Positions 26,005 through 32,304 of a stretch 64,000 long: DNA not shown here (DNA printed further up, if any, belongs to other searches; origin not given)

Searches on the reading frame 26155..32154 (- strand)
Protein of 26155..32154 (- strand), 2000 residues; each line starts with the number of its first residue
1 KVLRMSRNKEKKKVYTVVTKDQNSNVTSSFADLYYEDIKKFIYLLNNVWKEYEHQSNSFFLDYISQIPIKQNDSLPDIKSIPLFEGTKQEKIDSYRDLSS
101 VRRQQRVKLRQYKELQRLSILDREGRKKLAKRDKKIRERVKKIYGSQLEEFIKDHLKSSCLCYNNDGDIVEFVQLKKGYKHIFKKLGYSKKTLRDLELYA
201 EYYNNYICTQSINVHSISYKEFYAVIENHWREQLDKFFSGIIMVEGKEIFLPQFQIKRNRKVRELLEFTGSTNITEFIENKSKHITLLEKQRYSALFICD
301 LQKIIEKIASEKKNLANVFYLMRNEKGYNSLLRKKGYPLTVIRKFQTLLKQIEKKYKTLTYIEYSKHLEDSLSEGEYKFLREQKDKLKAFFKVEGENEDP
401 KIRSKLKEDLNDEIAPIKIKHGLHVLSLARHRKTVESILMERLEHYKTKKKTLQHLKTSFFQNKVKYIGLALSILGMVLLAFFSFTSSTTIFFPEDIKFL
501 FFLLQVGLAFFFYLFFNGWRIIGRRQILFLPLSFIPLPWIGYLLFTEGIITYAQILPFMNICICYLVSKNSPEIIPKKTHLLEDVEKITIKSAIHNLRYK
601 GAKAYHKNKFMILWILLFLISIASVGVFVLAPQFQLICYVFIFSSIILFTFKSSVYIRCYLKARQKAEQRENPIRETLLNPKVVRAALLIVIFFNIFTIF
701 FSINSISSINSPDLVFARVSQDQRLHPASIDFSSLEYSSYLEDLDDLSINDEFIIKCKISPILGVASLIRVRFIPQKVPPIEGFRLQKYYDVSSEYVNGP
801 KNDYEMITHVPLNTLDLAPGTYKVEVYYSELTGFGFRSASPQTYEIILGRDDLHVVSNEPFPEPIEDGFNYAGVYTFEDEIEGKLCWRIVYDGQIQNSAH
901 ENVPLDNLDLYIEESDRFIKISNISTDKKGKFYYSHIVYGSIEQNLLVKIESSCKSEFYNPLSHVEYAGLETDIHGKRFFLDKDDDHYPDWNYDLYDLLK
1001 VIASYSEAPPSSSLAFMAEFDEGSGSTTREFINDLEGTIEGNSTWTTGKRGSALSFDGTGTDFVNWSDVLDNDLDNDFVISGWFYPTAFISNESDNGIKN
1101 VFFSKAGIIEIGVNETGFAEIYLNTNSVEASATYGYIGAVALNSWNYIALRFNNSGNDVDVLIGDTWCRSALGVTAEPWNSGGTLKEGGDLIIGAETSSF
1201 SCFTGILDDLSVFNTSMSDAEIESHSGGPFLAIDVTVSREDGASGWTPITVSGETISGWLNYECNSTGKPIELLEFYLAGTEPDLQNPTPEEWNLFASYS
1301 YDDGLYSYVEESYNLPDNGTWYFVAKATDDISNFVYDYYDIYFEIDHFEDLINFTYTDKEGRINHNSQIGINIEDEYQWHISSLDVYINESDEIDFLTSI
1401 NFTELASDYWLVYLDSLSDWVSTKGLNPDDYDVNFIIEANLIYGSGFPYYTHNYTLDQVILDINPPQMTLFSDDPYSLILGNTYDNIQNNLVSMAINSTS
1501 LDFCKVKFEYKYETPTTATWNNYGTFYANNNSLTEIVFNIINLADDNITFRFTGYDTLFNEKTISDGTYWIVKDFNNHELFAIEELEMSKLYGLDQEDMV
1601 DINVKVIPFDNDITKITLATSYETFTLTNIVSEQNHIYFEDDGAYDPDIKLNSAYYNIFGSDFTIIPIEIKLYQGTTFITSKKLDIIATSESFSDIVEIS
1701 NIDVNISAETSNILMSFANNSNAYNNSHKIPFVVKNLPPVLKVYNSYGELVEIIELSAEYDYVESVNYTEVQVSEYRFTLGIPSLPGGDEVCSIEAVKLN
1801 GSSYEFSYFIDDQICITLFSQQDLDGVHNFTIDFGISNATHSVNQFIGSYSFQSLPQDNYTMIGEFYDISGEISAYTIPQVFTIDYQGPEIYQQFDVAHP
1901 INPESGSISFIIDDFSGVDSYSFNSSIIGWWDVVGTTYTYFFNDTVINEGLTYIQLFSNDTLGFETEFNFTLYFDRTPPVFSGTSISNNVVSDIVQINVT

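Call 15: search_protein_families(library=pfam, proteins=[window:26155-32154:-], max_evalue=0.01)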
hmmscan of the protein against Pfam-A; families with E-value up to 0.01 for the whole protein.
window:26155-32154:- (2000 aa): 1 family
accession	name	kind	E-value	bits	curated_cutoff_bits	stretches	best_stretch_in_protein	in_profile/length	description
PF13385.13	Laminin_G_3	-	7.9e-10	39.5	27.6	1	1060-1222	3-150/151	Concanavalin A-like lectin/glucanases superfamily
